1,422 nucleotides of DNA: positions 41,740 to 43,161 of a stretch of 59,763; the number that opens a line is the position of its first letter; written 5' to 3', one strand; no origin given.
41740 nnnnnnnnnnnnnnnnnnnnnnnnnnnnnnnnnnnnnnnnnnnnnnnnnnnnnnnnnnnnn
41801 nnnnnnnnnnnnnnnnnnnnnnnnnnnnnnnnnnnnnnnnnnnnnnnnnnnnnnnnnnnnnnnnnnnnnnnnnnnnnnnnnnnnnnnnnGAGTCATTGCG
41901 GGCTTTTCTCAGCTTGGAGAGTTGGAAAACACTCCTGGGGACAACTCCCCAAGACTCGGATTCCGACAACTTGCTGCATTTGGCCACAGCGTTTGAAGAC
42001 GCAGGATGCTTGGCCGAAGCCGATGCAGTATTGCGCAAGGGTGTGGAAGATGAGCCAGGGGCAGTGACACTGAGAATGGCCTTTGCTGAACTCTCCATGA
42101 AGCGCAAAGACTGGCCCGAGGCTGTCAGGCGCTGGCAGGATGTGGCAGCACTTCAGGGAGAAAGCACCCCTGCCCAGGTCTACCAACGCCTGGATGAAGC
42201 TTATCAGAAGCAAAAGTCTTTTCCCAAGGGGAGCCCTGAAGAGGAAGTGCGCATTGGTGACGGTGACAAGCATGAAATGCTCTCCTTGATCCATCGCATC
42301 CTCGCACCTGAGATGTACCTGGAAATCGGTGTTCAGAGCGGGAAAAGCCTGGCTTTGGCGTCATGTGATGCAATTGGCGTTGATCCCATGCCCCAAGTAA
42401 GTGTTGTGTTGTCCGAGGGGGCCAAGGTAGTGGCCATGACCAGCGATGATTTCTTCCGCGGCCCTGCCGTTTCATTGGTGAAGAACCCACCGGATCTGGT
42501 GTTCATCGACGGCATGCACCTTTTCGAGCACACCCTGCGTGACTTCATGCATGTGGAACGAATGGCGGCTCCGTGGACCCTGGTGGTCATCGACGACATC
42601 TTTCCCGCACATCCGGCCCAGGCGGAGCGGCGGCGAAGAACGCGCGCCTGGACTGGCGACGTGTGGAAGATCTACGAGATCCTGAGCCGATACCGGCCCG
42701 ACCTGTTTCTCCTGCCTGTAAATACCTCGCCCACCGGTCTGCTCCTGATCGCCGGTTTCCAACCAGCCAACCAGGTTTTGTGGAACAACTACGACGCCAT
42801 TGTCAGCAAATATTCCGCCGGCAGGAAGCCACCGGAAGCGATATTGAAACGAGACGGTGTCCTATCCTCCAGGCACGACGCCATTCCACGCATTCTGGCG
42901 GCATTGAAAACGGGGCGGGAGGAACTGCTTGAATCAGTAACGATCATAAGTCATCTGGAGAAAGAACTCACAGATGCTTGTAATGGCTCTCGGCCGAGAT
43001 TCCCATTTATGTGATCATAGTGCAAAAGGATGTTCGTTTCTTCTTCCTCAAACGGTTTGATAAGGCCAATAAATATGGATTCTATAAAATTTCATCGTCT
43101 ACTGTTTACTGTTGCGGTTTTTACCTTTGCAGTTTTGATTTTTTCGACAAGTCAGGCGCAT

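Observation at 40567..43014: Sulfotransferase-TPR-methyltransferase fusion resembling a bifunctional chain terminator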

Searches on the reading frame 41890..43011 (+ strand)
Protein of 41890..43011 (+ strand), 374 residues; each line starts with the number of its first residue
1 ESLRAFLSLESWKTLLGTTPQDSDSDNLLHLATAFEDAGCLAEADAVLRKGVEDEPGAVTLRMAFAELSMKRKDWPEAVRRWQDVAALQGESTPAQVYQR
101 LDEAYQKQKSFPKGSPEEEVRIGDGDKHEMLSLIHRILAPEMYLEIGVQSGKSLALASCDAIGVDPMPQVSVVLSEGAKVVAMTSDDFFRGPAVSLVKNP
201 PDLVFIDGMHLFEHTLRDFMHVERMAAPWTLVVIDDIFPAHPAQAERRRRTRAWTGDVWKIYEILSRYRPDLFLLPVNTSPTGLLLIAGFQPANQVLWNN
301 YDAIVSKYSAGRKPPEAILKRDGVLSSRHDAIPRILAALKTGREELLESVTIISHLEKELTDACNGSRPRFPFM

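Call 37: search_solved_structures(query=window:41890-43011:+, max_evalue=10)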
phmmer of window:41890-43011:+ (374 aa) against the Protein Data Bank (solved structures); distinct sequences matched with E-value up to 10: 9.
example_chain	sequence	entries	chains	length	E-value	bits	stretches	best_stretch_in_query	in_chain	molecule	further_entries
9qhb_A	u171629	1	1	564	0.00053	22.3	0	28-113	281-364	Engineered tetratricopeptide repeat protein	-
8bu0_A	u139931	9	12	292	0.0049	19.1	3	27-112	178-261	Consensus tetratricopeptide repeat protein | Crystal structure of an 8-repeat consensus TPR superhelix with Zinc. | Monomer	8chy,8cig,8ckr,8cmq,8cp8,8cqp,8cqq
9qhc_A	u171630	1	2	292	0.023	16.9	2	27-113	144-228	Engineered tetratricopeptide repeat protein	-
9gzg_A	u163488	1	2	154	0.032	16.4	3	31-112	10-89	Engineered CTPR protein with glutamic acids for conductivity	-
9b8a_A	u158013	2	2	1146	0.095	14.9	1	16-89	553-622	Cellulose synthase operon protein C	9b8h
8ch0_A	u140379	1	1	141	0.46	12.6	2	26-112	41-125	Consensus tetratricopeptide repeat protein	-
2fo7_A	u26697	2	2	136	0.46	12.6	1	20-112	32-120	SYNTHETIC CONSENSUS TPR PROTEIN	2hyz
1na0_A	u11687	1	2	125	1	11.5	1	30-113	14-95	designed protein CTPR3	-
1u9p_A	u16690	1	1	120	1.2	11.2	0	75-110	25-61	pArc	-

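Call 80: find_homologous_proteins(query=window:41902-43011:+, max_evalue=0.00001)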
Query window:41902-43011:+ (370 aa): 1623 proteins with E <= 0.00001 among 8000 candidates; the best 120 are listed.
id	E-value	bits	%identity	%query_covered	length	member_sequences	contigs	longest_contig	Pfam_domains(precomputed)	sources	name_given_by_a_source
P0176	3.9e-150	518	64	96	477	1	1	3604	PF13578.13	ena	-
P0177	1.1e-136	474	63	88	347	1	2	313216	PF13578.13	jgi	jgi:Methyltransferase domain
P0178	1.1e-126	441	57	91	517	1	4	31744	PF13578.13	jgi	jgi:tetratricopeptide (TPR) repeat protein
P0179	1.5e-126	440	57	91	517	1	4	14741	PF13578.13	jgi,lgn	jgi:tetratricopeptide (TPR) repeat protein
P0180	1.9e-125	437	59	91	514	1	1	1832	-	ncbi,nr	ncbi:MAG TPA: hypothetical protein ENN79_12085, partial [Desulfobacteraceae bacterium]|nr:hypothetic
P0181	8.3e-125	435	59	90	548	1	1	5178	PF13578.13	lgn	-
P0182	4.6e-122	426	59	91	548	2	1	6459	PF13578.13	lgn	-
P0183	9.0e-111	388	58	80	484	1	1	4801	PF13578.13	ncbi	-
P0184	9.9e-111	388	61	78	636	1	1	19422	PF13578.13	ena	-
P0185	5.7e-107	376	52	91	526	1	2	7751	PF23914.2,PF13578.13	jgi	jgi:tetratricopeptide (TPR) repeat protein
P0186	1.2e-104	368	56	80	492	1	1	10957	PF13578.13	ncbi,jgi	-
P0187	5.9e-103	363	52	93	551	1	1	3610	PF14559.13,PF13578.13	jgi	-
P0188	3.1e-100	354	56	81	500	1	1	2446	PF13578.13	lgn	-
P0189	1.8e-98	348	51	87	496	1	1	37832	PF13578.13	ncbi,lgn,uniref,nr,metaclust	ncbi:class I SAM-dependent methyltransferase [Desulfonatronovibrio magnus]|uniref:class I SAM-depend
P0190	1.0e-97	345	51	87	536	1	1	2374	PF14559.13,PF23914.2,PF13578.13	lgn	-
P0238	1.9e-84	302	49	74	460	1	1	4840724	PF23914.2,PF13578.13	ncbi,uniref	ncbi:class I SAM-dependent methyltransferase [Vreelandella sp. F11]|uniref:class I SAM-dependent met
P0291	3.4e-81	291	45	87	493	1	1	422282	PF13578.13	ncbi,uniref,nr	ncbi:hypothetical protein J2X32_002681 [Rheinheimera pacifica]|uniref:class I SAM-dependent methyltr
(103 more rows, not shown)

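Call 81: find_encoding_contigs(protein=P0238, flank=10000, max_places=1)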
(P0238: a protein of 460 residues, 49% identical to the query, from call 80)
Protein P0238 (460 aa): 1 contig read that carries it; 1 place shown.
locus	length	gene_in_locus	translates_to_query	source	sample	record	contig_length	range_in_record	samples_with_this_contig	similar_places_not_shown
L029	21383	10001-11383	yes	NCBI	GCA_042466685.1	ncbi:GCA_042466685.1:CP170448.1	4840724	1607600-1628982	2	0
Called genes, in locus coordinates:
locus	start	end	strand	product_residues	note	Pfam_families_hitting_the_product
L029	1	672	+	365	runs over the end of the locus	-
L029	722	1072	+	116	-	PF05635:23S_rRNA_IVP, PF22296:bAvd (weak)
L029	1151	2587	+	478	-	PF00753:Lactamase_B, PF23023:Anti-Pycsar_Apyc1 (weak), PF10996:Beta-Casp, PF07521:RMMBL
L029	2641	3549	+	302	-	PF00005:ABC_tran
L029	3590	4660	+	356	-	PF00106:adh_short (faint), PF01073:3Beta_HSD, PF01370:Epimerase, PF02719:Polysacc_synt_2, PF04321:RmlD_sub_bind, PF07993:NAD_binding_4, PF08659:KR (faint), PF16363:GDP_Man_Dehyd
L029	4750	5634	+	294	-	PF01370:Epimerase, PF04321:RmlD_sub_bind, PF16363:GDP_Man_Dehyd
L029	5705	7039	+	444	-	-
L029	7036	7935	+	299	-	-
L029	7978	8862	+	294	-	PF00483:NTP_transferase, PF12804:NTP_transf_3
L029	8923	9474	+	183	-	PF00908:dTDP_sugar_isom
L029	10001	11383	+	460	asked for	PF23914:TPR_CcmH_CycH (faint), PF13578:Methyltransf_24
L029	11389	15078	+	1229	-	PF13641:Glyco_tranf_2_3, PF00535:Glycos_transf_2, PF13439:Glyco_transf_4, PF00534:Glycos_transf_1, PF13692:Glyco_trans_1_4 (weak)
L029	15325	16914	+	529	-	PF00685:Sulfotransfer_1, PF13469:Sulfotransfer_3 (weak), PF00132:Hexapep, PF14602:Hexapep_2 (weak)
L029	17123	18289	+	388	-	PF03721:UDPG_MGDP_dh_N, PF00984:UDPG_MGDP_dh, PF03720:UDPG_MGDP_dh_C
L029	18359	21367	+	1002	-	PF00535:Glycos_transf_2, PF13641:Glyco_tranf_2_3 (weak), PF00534:Glycos_transf_1, PF13692:Glyco_trans_1_4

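Call 82: find_encoding_contigs(protein=P0291, flank=10000, max_places=1)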
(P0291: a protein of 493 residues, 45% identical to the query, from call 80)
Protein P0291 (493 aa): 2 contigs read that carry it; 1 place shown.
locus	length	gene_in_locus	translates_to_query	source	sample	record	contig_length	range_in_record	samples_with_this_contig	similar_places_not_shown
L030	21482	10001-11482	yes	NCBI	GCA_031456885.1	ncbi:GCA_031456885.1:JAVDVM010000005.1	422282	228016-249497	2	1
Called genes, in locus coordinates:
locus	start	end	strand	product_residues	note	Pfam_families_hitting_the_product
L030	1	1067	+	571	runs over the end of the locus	PF05159:Capsule_synth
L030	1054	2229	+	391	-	PF13579:Glyco_trans_4_4 (weak), PF13439:Glyco_transf_4 (weak), PF20706:GT4-conflict (weak), PF00534:Glycos_transf_1, PF13692:Glyco_trans_1_4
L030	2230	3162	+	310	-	PF00483:NTP_transferase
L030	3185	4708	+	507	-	-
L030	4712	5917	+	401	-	-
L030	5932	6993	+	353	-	PF00106:adh_short (faint), PF01073:3Beta_HSD, PF01370:Epimerase, PF02719:Polysacc_synt_2, PF04321:RmlD_sub_bind, PF16363:GDP_Man_Dehyd, PF07993:NAD_binding_4 (weak)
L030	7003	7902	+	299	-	PF01370:Epimerase, PF04321:RmlD_sub_bind, PF16363:GDP_Man_Dehyd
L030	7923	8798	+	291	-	PF00483:NTP_transferase, PF12804:NTP_transf_3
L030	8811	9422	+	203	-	-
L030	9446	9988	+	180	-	PF00908:dTDP_sugar_isom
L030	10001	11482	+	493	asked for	PF13578:Methyltransf_24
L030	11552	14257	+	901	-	PF07719:TPR_2 (faint), PF00535:Glycos_transf_2, PF10111:Glyco_tranf_2_2 (weak), PF13641:Glyco_tranf_2_3, PF13439:Glyco_transf_4, PF00534:Glycos_transf_1 (faint)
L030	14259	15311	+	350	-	PF08885:GSCFA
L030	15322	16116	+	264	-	-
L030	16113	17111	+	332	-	-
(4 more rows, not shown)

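Call 83: find_encoding_contigs(protein=P0189, flank=10000, max_places=1)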
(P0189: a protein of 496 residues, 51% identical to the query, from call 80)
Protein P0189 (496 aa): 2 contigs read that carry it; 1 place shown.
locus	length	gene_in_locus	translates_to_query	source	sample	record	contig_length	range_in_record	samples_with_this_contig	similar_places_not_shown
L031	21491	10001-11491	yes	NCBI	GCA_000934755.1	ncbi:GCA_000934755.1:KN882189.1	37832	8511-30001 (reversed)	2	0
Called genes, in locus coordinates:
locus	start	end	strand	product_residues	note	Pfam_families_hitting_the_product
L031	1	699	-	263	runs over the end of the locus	-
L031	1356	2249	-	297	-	PF00535:Glycos_transf_2, PF10111:Glyco_tranf_2_2 (weak), PF13641:Glyco_tranf_2_3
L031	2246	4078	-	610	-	-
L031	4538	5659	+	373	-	-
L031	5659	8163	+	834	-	PF00535:Glycos_transf_2, PF10111:Glyco_tranf_2_2 (weak), PF13641:Glyco_tranf_2_3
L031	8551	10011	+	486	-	-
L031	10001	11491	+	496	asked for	PF13578:Methyltransf_24 (weak)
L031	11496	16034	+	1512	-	PF00534:Glycos_transf_1, PF13692:Glyco_trans_1_4, PF00535:Glycos_transf_2, PF10111:Glyco_tranf_2_2, PF13641:Glyco_tranf_2_3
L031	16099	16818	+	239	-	PF13385:Laminin_G_3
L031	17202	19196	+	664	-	-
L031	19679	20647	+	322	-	PF00535:Glycos_transf_2, PF10111:Glyco_tranf_2_2 (weak)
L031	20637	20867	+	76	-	PF00550:PP-binding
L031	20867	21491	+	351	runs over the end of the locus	PF00195:Chal_sti_synt_N, PF08545:ACP_syn_III, PF08541:ACP_syn_III_C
